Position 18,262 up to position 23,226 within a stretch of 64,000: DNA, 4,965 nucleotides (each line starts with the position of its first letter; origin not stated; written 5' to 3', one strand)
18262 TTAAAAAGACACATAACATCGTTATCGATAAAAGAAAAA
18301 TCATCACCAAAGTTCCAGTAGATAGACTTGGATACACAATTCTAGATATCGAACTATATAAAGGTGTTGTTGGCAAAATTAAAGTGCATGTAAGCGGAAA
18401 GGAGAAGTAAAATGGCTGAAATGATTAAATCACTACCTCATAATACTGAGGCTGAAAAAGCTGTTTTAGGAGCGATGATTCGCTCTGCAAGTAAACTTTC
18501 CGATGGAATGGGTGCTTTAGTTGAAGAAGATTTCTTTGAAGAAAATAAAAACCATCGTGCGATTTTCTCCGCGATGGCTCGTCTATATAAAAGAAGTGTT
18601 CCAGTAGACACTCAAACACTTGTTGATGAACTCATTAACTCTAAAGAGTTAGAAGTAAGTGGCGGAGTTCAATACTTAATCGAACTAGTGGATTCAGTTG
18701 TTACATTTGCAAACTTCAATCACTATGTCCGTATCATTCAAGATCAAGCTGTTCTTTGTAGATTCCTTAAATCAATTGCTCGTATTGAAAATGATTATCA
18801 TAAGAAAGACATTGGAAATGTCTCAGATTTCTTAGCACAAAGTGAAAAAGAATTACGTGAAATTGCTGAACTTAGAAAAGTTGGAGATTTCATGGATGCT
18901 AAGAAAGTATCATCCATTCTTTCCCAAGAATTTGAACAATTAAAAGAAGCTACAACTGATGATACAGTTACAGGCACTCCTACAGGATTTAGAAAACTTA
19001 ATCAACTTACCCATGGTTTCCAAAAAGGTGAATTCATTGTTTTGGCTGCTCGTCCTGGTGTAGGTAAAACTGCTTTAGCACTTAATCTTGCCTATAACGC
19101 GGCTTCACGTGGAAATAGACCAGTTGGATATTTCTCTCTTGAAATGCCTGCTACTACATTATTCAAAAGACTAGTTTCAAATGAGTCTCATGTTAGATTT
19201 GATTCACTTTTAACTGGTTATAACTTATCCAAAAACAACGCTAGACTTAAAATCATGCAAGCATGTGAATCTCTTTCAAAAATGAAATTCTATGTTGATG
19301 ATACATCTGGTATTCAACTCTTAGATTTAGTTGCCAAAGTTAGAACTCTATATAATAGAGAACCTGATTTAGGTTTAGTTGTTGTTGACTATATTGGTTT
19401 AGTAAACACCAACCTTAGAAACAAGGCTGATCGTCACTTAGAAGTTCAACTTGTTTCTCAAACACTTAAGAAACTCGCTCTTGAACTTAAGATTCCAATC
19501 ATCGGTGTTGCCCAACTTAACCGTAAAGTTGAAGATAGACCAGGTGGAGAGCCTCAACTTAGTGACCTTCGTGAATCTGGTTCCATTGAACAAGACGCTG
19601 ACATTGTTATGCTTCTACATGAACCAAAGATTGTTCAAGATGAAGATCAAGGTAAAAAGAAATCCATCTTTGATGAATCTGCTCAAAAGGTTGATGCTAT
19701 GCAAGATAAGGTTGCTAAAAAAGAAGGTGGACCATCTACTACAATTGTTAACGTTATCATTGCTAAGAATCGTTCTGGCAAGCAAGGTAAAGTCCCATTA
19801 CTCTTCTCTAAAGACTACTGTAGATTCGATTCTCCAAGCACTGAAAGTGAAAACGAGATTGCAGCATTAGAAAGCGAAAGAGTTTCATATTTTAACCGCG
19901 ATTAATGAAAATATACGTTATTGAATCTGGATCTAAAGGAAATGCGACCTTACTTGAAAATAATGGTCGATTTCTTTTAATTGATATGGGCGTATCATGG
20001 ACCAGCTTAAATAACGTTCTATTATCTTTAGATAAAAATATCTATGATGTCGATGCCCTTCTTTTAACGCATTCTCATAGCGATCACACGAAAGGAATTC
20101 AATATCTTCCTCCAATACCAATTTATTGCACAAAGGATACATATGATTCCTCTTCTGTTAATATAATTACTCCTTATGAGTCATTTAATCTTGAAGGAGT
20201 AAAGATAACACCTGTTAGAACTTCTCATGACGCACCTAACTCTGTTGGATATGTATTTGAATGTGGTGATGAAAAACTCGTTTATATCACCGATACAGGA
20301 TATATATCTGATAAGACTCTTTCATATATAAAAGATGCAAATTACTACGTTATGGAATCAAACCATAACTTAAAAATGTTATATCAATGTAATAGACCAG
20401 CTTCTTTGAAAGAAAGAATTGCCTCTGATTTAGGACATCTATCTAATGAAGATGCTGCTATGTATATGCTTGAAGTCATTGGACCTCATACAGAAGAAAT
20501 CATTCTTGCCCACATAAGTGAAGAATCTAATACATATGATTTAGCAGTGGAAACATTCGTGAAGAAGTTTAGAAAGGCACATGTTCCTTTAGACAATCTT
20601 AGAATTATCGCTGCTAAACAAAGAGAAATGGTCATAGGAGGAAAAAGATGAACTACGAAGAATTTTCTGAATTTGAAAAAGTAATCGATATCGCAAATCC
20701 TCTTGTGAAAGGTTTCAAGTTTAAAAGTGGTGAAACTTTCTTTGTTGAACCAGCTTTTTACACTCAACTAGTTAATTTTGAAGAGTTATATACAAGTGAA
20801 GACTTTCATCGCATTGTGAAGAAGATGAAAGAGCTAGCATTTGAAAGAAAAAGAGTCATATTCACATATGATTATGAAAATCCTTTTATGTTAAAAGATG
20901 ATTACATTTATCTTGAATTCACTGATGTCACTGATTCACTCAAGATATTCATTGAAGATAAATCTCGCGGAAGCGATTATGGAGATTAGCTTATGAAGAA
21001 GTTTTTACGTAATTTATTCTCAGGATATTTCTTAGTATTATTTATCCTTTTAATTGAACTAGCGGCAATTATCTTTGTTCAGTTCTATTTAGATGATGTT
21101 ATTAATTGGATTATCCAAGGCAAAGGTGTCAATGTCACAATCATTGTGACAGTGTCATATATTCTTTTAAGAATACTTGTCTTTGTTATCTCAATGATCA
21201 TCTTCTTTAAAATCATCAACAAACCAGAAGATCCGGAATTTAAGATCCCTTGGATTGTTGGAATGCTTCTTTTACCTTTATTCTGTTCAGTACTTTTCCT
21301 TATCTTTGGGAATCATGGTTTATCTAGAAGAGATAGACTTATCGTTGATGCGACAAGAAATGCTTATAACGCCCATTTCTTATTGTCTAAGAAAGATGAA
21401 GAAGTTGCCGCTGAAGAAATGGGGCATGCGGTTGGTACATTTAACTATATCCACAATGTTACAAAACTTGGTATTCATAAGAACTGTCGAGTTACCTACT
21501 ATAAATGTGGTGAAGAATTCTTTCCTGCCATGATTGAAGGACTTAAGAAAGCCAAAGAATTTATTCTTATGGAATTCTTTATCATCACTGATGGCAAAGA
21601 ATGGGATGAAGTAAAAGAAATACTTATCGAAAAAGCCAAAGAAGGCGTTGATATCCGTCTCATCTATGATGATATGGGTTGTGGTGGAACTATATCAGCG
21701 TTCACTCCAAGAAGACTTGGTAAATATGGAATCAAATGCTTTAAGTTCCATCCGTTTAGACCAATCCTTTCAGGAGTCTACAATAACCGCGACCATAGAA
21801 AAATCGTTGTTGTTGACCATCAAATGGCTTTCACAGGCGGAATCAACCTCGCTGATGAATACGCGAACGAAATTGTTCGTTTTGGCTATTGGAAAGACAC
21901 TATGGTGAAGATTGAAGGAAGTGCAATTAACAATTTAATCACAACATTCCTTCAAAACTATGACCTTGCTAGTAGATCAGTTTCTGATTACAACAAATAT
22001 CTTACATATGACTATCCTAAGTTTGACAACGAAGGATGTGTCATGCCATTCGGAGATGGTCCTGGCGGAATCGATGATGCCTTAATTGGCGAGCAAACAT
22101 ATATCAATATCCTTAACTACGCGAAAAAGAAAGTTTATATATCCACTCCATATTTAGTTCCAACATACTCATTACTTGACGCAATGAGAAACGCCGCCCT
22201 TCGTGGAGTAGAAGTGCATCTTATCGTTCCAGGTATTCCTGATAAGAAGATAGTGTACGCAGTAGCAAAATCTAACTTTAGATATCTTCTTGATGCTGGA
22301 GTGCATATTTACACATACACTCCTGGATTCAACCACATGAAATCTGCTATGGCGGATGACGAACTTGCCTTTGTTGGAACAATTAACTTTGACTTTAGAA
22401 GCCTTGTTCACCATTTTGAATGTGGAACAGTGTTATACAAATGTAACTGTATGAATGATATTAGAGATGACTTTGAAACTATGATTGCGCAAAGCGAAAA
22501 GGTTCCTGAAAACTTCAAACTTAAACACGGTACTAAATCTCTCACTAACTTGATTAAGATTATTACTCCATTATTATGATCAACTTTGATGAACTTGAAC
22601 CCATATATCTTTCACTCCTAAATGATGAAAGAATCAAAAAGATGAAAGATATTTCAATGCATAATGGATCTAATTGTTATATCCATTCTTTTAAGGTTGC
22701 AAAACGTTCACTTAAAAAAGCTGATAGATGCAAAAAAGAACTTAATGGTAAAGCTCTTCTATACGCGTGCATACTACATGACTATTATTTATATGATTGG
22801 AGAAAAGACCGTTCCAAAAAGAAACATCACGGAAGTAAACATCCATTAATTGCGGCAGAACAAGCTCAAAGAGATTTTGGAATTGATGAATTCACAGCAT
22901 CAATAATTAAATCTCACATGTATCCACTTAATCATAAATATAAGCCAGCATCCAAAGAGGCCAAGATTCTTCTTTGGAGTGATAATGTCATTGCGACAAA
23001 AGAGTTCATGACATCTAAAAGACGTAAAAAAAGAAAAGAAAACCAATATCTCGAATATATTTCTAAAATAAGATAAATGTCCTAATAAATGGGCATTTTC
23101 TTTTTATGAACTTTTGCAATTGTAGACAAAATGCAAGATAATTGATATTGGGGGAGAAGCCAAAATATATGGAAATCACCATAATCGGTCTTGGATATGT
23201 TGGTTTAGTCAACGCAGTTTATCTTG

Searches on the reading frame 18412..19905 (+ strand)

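Call 40: search_protein_families(library=pfam, proteins=[window:18412-19905:+], max_evalue=0.001)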
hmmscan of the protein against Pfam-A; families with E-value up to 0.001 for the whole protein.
window:18412-19905:+ (497 aa): 6 families
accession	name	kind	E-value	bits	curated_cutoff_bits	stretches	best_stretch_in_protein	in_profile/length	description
PF03796.21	DnaB_C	-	3.6e-80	269.5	27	1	188-473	1-254/255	DnaB-like helicase C terminal domain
PF00772.26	DnaB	-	3.5e-26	91.7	23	1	8-111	2-103/103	DnaB-like helicase N terminal domain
PF13481.12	AAA_25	-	2.4e-13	50.6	27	1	186-369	12-190/195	AAA domain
PF06745.19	ATPase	-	1.6e-06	28.1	26.6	1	190-331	2-131/231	KaiC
PF01656.29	CbiA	-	3.7e-05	24.1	25.4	1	214-370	7-112/125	CobQ/CobB/MinD/ParA nucleotide binding domain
PF20720.3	nSTAND3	-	6.8e-05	23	27.2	1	203-240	14-51/155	Novel STAND NTPase 3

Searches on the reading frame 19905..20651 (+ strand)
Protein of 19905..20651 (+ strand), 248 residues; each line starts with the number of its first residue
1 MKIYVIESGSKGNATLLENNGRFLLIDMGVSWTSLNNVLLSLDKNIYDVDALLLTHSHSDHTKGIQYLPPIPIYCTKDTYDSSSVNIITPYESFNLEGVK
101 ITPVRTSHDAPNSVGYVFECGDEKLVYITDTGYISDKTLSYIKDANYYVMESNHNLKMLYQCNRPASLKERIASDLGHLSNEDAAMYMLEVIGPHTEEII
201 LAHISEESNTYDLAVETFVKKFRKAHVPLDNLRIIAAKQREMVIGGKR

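Call 40: search_protein_families(library=pfam, proteins=[window:19905-20651:+], max_evalue=0.001)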
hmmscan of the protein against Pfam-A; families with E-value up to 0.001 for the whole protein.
window:19905-20651:+ (248 aa): 6 families
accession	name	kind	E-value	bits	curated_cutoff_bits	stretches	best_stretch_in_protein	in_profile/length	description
PF12706.13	Lactamase_B_2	-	9.4e-20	71.5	27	1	24-204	3-200/200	Beta-lactamase superfamily domain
PF00753.33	Lactamase_B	-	2.9e-13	50.7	22.7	1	11-69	5-64/196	Metallo-beta-lactamase superfamily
PF13483.12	Lactamase_B_3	-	1.8e-07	31.7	24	1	13-143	8-124/160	Beta-lactamase superfamily domain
PF16661.11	Lactamase_B_6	-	7.1e-05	22.7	27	1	16-98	1-94/193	Metallo-beta-lactamase superfamily domain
PF23023.1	Anti-Pycsar_Apyc1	-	0.00028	20.9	50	1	13-66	21-71/250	Anti-Pycsar protein Apyc1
PF01571.26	GCV_T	-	0.00032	20.5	25.6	1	130-216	87-161/255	Aminomethyltransferase folate-binding domain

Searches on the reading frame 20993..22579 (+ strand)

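Call 40: search_protein_families(library=pfam, proteins=[window:20993-22579:+], max_evalue=0.001)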
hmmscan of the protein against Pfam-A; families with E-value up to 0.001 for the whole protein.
window:20993-22579:+ (528 aa): 3 families
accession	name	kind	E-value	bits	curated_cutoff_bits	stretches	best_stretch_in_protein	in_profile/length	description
PF13091.12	PLDc_2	-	7.3e-37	126.6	27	2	371-497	2-131/132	PLD-like domain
PF00614.28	PLDc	-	4.9e-15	55.2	21.9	2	263-290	1-28/28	Phospholipase D Active site motif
PF13396.11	PLDc_N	-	1.1e-05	25.7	23.3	1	65-106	1-41/42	Phospholipase_D-nuclease N-terminal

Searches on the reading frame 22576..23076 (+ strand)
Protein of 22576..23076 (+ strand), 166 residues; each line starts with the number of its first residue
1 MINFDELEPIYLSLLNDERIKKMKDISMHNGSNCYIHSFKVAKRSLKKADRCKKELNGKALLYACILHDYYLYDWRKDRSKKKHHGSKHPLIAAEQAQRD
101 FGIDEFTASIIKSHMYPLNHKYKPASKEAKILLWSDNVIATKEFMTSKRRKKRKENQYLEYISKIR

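Call 40: search_protein_families(library=pfam, proteins=[window:22576-23076:+], max_evalue=0.001)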
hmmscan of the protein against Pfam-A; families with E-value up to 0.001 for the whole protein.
window:22576-23076:+ (166 aa): 1 family
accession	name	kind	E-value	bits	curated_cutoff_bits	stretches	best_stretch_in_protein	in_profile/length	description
PF01966.28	HD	-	3.2e-07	31.1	22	1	35-138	2-113/116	HD domain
